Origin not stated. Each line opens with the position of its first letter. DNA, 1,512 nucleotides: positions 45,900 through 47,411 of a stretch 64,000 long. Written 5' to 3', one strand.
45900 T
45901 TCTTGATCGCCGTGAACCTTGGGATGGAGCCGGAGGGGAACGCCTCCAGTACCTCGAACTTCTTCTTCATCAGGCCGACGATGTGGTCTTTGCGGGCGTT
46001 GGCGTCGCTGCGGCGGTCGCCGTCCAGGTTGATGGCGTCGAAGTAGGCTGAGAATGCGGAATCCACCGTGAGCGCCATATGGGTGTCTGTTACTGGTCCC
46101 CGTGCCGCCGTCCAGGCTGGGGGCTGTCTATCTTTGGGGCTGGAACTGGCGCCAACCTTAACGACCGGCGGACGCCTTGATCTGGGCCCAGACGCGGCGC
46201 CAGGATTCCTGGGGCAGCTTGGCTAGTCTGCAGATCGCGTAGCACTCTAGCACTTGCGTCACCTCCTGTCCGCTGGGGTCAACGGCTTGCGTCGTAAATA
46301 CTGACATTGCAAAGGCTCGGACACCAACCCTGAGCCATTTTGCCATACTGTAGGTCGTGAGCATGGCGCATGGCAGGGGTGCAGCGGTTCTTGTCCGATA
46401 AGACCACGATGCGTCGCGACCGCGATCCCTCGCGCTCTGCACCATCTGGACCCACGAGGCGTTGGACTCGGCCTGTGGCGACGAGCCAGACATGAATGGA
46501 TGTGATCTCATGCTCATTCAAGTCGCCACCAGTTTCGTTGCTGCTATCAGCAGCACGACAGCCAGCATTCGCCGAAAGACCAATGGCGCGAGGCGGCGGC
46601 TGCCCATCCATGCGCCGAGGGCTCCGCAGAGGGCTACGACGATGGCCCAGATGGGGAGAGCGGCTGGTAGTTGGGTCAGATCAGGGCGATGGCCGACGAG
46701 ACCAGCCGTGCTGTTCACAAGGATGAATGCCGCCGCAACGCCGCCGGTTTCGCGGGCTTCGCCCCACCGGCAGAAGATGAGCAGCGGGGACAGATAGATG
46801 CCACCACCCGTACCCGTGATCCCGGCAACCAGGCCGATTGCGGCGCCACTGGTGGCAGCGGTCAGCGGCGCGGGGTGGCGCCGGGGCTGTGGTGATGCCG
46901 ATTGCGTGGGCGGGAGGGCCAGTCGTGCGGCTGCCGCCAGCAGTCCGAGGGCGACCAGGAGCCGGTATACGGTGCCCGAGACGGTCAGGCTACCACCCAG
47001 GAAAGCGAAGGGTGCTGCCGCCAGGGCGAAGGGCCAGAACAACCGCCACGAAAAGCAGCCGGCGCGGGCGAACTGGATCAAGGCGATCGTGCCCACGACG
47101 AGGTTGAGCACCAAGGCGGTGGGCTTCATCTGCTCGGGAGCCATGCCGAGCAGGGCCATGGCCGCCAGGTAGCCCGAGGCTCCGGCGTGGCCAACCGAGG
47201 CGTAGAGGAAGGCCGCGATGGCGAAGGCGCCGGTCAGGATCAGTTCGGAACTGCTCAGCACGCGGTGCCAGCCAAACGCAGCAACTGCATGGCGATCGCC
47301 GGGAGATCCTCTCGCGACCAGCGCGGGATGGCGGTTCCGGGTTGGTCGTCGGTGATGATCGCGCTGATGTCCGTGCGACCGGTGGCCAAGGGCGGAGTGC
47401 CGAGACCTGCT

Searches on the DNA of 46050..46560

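Call 65: search_rna_families(source=window, start=46050, end=46560, threshold=evalue, max_evalue=1)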
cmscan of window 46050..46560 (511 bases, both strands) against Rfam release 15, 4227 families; matches with E-value up to 1: 2.
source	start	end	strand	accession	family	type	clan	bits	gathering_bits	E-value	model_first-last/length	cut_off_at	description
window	46140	46232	-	RF00392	SNORA5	Gene; snRNA; snoRNA; HACA-box;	CL00024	17.7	30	0.27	1-134/134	no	Small nucleolar RNA SNORA5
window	46124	46378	+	RF01877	MIAT_exon5_3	Gene; lncRNA;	-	16.3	90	0.0067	144-382/382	no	Myocardial infarction associated transcript exon 5 conserved region 3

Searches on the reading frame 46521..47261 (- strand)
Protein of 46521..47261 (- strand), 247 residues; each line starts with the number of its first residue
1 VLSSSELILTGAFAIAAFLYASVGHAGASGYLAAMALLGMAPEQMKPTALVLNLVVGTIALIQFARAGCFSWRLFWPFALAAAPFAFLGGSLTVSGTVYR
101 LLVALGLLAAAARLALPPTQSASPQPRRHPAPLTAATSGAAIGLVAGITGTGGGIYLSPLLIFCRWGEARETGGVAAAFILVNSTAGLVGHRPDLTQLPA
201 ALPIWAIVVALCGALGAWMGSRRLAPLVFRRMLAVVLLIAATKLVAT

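Call 66: find_related_loci(query=window:46521-47261:-, collection=genome_contigs, flank=10000)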
Query window:46521-47261:- (247 aa) in genome_contigs; peptide patterns used: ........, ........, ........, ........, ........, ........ (x = any residue, [..] = any of these).
598 stretches matched a pattern (row limit reached: there are more); 43 encode a relative of the query (tblastn E <= 1e-3); 43 distinct loci.
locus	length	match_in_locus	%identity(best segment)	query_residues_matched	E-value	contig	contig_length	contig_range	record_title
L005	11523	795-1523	54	1-245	8e-69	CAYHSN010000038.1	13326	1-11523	MAG TPA_asm: uncultured Vicinamibacterales bacterium isolate ERP119705_co14_223 genome assembly, contig: NODE_5696_lengt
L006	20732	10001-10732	50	1-247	1e-66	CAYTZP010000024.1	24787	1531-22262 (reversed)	MAG TPA_asm: uncultured Thiobacillus sp. isolate binchicken_co209_88 genome assembly, contig: NODE_1717_length_24787_cov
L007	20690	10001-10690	52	15-245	2e-66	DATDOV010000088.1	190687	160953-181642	MAG TPA_asm: Blastocatellia bacterium isolate SMAG_U7903 k141_2065631, whole genome shotgun sequence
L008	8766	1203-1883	53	20-247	2e-63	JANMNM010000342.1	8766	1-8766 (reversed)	MAG: Gemmatimonadaceae bacterium isolate OTE_58_metabat_331 OTE_58_k141_4173663, whole genome shotgun sequence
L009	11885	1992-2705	49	5-245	8e-60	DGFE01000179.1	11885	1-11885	MAG TPA_asm: Competibacteraceae bacterium UBA3908 UBA3908_contig_6552, whole genome shotgun sequence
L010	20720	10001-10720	49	5-245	3e-59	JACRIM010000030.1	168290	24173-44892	MAG: Planctomycetota bacterium isolate NC_groundwater_1803_Pr3_B-0.1um_60_64 SR-2_scaffold_141_1742266, whole genome sho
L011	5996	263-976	52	8-245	2e-58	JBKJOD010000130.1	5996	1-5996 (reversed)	MAG: Phycisphaerales bacterium isolate ant_bin.395 k117_473508, whole genome shotgun sequence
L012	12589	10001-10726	49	1-245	5e-56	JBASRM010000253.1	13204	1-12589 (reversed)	MAG: Blastocatellia bacterium isolate MFD13521_ilm_asm_bin21 k127_275832, whole genome shotgun sequence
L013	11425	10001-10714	52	2-240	9e-55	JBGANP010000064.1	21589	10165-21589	MAG: Phycisphaerales bacterium isolate MAG_MBR_H10.33 MBRH10-33_opera_contig_8315, whole genome shotgun sequence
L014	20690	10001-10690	51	15-247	6e-55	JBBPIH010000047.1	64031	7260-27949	MAG: Acidobacteriota bacterium isolate BPF2-12-14_bin_2 NODE_48_length_64031_cov_25.504455, whole genome shotgun sequenc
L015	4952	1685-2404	47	5-245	3e-53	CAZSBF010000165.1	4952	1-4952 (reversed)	MAG TPA_asm: uncultured Planctomycetaceae bacterium isolate binchicken_co199_145 genome assembly, contig: NODE_13084_len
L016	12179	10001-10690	55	15-247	3e-53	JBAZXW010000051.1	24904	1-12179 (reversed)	MAG: Sinimarinibacterium sp. isolate SO_2017_GW1_65 NODE_8107_length_24904_cov_2.054405_OW334_2017, whole genome shotgun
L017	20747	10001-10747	50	1-245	6e-53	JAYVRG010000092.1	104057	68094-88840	MAG: Phycisphaerales bacterium isolate GL72_UP_metabinner_9 GL72_UP_metabinner_9_91, whole genome shotgun sequence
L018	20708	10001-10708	51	7-245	1e-52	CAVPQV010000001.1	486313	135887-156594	MAG: uncultured Gammaproteobacteria bacterium isolate MFD09964.bin.2.102 genome assembly, contig: contig_17583, whole ge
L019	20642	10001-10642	55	6-221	8e-51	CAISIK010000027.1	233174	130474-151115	MAG: uncultured proteobacterium isolate Erken-D10_bin-1051 genome assembly, contig: bin-1051:027/224, whole genome shotg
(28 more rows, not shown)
